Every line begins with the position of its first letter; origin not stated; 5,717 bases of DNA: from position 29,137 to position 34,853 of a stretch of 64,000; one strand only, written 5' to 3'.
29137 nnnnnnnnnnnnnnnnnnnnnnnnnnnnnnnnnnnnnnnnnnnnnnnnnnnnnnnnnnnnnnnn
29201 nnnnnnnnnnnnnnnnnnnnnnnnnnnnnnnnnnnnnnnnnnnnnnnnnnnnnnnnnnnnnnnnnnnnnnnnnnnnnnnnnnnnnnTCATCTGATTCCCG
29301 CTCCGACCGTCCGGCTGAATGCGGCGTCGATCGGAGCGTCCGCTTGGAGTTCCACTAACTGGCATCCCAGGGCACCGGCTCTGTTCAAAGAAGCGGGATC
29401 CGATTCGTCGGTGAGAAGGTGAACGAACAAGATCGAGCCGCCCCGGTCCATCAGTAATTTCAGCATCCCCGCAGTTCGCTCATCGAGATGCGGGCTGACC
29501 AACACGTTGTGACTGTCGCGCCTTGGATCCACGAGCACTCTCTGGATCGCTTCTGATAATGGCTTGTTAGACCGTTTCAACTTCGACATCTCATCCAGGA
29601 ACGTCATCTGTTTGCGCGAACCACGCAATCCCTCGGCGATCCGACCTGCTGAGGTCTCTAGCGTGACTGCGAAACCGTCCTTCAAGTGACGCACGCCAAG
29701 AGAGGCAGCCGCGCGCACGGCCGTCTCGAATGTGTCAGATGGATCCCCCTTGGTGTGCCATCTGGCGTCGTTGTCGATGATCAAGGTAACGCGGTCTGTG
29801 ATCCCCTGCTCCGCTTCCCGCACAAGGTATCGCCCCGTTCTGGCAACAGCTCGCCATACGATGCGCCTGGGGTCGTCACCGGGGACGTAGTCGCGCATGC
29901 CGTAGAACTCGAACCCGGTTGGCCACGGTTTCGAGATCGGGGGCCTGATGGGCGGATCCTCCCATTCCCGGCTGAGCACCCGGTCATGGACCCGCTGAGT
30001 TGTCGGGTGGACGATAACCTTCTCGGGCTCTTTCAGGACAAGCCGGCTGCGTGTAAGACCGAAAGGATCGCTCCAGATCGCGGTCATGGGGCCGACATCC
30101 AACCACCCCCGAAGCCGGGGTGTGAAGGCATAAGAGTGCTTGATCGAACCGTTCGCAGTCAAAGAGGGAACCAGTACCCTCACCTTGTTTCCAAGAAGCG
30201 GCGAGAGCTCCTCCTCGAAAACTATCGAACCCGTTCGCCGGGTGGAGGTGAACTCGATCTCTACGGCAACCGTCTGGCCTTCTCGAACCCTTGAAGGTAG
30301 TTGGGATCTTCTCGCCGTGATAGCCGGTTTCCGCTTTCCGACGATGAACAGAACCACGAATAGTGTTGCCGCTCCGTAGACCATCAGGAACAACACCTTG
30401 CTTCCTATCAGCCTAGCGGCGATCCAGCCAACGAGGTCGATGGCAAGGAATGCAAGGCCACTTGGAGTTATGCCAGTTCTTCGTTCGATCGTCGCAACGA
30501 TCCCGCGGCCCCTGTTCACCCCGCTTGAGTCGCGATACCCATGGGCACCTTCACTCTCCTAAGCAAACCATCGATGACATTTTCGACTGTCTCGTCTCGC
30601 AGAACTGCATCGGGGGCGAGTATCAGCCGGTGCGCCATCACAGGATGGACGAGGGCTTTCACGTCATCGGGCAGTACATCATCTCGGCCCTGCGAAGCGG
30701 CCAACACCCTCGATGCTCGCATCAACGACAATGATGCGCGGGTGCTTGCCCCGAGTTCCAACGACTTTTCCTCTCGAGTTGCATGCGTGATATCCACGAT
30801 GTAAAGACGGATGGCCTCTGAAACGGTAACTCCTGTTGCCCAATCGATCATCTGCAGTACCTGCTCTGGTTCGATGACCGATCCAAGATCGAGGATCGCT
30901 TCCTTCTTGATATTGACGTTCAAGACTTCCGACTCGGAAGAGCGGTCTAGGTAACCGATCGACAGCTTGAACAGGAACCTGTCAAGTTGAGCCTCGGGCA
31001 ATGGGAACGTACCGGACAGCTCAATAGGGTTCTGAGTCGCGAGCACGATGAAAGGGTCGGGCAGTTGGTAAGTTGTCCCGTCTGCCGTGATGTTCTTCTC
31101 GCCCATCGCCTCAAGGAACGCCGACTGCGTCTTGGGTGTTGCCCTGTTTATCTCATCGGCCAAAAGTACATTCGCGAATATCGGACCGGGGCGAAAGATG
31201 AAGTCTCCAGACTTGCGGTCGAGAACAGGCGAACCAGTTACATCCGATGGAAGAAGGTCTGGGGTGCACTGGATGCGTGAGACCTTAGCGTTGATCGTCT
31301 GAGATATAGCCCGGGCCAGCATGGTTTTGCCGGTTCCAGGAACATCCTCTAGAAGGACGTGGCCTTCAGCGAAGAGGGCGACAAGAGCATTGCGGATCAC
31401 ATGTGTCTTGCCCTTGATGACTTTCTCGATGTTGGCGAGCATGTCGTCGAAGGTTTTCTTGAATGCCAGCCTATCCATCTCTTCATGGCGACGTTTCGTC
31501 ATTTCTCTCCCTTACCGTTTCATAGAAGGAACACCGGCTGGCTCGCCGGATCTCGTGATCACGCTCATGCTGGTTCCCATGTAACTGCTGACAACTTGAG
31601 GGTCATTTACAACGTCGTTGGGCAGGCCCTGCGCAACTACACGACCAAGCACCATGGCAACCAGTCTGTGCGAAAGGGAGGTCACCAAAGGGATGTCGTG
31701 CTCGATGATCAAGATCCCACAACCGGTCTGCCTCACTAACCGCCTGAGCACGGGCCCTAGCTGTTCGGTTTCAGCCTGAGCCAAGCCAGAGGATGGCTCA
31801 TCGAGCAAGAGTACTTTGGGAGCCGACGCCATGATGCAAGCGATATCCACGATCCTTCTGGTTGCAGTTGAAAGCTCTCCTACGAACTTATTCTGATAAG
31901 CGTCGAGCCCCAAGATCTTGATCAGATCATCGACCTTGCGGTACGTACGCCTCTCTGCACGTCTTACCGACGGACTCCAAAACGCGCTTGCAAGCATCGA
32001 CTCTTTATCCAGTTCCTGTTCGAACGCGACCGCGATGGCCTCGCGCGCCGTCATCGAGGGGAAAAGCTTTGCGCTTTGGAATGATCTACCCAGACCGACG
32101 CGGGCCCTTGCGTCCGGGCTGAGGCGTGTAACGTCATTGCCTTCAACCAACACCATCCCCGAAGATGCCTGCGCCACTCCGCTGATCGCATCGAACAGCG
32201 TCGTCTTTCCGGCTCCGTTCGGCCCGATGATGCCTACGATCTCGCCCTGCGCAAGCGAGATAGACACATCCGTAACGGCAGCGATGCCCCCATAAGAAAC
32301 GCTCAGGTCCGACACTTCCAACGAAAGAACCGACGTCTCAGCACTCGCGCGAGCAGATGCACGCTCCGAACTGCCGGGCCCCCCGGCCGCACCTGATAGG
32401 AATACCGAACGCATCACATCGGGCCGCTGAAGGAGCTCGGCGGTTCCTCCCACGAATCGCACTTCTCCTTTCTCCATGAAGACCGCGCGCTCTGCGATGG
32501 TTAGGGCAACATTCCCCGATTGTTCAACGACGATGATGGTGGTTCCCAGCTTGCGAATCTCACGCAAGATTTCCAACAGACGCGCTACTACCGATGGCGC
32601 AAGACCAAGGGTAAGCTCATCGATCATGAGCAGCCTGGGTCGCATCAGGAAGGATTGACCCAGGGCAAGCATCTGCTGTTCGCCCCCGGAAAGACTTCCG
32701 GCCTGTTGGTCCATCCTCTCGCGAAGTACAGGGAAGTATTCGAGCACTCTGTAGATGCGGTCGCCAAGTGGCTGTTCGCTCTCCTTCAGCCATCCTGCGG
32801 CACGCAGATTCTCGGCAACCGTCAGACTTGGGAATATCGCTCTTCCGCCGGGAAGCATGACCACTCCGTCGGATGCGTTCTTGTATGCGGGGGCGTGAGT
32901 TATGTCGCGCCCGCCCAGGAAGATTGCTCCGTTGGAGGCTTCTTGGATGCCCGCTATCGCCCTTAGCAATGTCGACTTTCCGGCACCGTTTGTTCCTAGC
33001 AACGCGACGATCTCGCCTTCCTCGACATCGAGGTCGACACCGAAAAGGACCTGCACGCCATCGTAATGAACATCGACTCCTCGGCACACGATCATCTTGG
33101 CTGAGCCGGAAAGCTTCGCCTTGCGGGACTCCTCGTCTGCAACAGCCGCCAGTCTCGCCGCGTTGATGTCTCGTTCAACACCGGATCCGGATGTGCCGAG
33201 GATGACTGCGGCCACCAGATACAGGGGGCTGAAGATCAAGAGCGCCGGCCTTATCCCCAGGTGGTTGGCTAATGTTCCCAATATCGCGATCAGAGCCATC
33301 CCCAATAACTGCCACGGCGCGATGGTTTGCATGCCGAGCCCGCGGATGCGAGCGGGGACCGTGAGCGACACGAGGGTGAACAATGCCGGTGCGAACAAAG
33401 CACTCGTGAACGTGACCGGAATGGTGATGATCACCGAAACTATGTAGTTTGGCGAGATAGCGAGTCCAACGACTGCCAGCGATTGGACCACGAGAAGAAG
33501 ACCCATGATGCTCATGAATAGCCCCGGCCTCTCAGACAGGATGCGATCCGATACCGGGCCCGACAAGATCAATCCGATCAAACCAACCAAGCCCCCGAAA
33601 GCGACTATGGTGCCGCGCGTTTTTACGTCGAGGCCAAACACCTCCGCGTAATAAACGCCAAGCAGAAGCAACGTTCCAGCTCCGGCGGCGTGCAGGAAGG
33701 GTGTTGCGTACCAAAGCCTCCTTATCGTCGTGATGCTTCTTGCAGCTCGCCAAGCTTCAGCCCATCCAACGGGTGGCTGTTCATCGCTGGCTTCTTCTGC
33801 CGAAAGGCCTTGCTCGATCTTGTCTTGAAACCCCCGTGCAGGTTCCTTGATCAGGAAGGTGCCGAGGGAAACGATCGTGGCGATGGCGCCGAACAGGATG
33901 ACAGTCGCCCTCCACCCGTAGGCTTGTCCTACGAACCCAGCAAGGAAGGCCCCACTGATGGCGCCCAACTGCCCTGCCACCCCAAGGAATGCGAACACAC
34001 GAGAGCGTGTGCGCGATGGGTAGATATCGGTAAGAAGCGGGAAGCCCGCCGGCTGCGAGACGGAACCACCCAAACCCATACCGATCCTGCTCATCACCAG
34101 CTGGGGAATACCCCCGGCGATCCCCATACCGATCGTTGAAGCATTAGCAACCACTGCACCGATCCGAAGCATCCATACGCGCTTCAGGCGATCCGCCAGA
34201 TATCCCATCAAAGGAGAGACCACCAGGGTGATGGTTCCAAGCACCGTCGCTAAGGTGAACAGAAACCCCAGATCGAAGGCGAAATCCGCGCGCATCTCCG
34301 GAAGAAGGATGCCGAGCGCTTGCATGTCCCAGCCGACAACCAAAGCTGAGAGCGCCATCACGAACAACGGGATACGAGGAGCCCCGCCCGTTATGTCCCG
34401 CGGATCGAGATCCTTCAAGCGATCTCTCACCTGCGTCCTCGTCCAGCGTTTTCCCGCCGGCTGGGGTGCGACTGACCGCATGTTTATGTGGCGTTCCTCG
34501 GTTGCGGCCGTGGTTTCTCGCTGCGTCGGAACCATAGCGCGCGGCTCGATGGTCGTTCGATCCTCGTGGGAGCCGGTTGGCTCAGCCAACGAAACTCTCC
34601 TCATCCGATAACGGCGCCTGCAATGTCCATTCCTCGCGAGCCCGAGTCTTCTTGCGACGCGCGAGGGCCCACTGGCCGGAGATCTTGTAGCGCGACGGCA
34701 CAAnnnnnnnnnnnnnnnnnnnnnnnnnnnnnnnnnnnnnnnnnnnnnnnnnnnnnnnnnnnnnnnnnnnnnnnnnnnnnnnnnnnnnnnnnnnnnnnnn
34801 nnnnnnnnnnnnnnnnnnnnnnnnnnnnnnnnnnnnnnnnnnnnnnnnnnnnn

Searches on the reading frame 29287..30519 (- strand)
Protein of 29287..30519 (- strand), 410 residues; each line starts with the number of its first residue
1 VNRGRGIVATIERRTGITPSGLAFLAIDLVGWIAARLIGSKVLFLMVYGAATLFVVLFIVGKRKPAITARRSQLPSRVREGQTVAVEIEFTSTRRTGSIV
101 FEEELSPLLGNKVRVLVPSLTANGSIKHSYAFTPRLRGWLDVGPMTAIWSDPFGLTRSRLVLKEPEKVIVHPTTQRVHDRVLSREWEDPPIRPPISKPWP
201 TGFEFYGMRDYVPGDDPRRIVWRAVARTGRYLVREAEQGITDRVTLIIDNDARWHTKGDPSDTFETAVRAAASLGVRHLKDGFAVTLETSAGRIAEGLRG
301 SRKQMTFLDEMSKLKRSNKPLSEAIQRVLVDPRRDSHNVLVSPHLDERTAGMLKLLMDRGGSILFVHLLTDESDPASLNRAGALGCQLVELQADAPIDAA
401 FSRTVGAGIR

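Call 16: search_protein_families(library=pfam, proteins=[window:29287-30519:-])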
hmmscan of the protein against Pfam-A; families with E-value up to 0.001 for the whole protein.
window:29287-30519:- (410 aa): 1 family
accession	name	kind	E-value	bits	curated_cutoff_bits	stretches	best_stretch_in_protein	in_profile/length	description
PF01882.25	DUF58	-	1.3e-12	47.8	23.4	1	208-357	2-158/216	Protein of unknown function DUF58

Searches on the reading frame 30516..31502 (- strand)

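Call 16: search_protein_families(library=pfam, proteins=[window:30516-31502:-])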
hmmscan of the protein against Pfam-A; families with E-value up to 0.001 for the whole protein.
window:30516-31502:- (328 aa): 9 families
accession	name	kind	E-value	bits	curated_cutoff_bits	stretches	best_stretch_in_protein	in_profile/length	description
PF07726.17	AAA_3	-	2.8e-61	205.6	27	1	48-178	1-131/131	ATPase family associated with various cellular activities (AAA)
PF17863.7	AAA_lid_2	-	5e-22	77.9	22.7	1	241-310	2-71/74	AAA lid domain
PF07728.20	AAA_5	-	3.1e-14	53.6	22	1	48-176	1-139/139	AAA domain (dynein-related subfamily)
PF20030.5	bpMoxR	-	1.1e-08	34.8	27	1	19-201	4-185/205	MoxR domain in the MoxR-vWA-beta-propeller ternary systems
PF00004.35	AAA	-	1.5e-06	29.1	21.2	1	51-162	3-114/131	ATPase family associated with various cellular activities (AAA)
PF00493.29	MCM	-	6.9e-05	22.5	23.3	1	42-160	53-174/224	MCM P-loop domain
PF01078.27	Mg_chelatase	-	0.0001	22.2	20.3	1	29-70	5-46/207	Magnesium chelatase, subunit ChlI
PF05496.18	RuvB_N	-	0.00022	21.4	27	0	36-135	23-110/159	Holliday junction DNA helicase RuvB P-loop domain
PF00158.32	Sigma54_activat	-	0.00046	20.3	20.2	0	36-158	12-143/168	Sigma-54 interaction domain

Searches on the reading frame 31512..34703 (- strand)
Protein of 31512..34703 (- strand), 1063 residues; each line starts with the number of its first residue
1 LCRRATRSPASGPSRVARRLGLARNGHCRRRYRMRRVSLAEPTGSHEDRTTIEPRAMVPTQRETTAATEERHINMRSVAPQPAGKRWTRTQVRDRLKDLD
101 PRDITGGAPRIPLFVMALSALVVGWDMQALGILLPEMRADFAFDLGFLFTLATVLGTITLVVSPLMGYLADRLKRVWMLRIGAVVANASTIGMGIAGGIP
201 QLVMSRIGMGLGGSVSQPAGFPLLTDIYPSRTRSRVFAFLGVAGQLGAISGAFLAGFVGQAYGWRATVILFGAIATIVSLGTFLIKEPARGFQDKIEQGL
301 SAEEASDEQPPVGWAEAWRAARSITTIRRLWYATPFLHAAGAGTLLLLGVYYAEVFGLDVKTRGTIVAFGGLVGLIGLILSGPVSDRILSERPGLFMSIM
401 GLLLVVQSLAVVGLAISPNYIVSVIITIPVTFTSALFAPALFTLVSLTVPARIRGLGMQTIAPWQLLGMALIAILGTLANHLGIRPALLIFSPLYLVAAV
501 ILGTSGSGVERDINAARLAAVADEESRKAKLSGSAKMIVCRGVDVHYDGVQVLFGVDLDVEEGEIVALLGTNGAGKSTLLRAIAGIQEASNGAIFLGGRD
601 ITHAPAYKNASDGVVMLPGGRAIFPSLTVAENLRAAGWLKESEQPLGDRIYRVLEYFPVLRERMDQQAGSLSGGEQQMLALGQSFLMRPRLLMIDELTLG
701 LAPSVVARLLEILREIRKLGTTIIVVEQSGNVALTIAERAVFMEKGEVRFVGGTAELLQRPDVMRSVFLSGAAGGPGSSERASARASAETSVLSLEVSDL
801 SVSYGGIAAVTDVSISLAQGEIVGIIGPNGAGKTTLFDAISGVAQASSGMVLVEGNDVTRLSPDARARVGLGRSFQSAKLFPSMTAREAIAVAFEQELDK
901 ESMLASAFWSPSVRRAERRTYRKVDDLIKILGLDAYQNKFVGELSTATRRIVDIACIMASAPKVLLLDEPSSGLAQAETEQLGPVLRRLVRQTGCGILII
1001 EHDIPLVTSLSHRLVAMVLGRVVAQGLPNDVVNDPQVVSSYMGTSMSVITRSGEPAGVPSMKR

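Call 16: search_protein_families(library=pfam, proteins=[window:31512-34703:-])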
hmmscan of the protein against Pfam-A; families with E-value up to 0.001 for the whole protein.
window:31512-34703:- (1063 aa): 17 families
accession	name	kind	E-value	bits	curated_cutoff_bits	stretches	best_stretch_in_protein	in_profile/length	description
PF00005.33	ABC_tran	-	4.5e-58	196.2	25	2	811-971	2-136/137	ABC transporter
PF07690.21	MFS_1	-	5.8e-40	137.7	33.4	1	116-471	1-345/347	Major Facilitator Superfamily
PF13304.12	AAA_21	-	4e-22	80.1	27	2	667-725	234-295/304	AAA domain, putative AbiEii toxin, Type IV TA system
PF13476.12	AAA_23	-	5.9e-11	43.8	27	1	806-841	6-40/201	AAA domain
PF13555.12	AAA_29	-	4.5e-08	33.2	27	1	817-843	19-45/61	P-loop containing region of AAA domain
PF02463.25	SMC_N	-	4.9e-08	33.1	40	0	820-841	24-45/220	RecF/RecN/SMC N terminal domain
PF13604.12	AAA_30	-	3.1e-07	30.8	27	0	821-876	19-67/191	AAA domain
PF13191.12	AAA_16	-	4.1e-07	31.1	32.6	0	562-698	21-142/167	AAA ATPase domain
PF03193.22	RsgA_GTPase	-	1.1e-05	25.8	30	0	562-594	105-137/174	RsgA GTPase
PF13514.12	AAA_27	-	2e-05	24.7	22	0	811-841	15-47/206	AAA domain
PF13175.12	AAA_15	-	4.3e-05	23.7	32.1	0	813-847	17-50/374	AAA ATPase domain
PF00004.35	AAA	-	4.4e-05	24.4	21.2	0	825-969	3-65/131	ATPase family associated with various cellular activities (AAA)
PF12399.14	BCA_ABC_TP_C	-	0.00017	21.6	25.5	1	1021-1044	1-24/27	Branched-chain amino acid ATP-binding cassette transporter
PF01926.29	MMR_HSR1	-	0.00024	21.6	21.9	0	566-586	2-22/113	50S ribosome-binding GTPase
PF25199.1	nSTAND_NTPase5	-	0.00028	21.1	34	0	561-584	39-62/145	Novel STAND NTPase 5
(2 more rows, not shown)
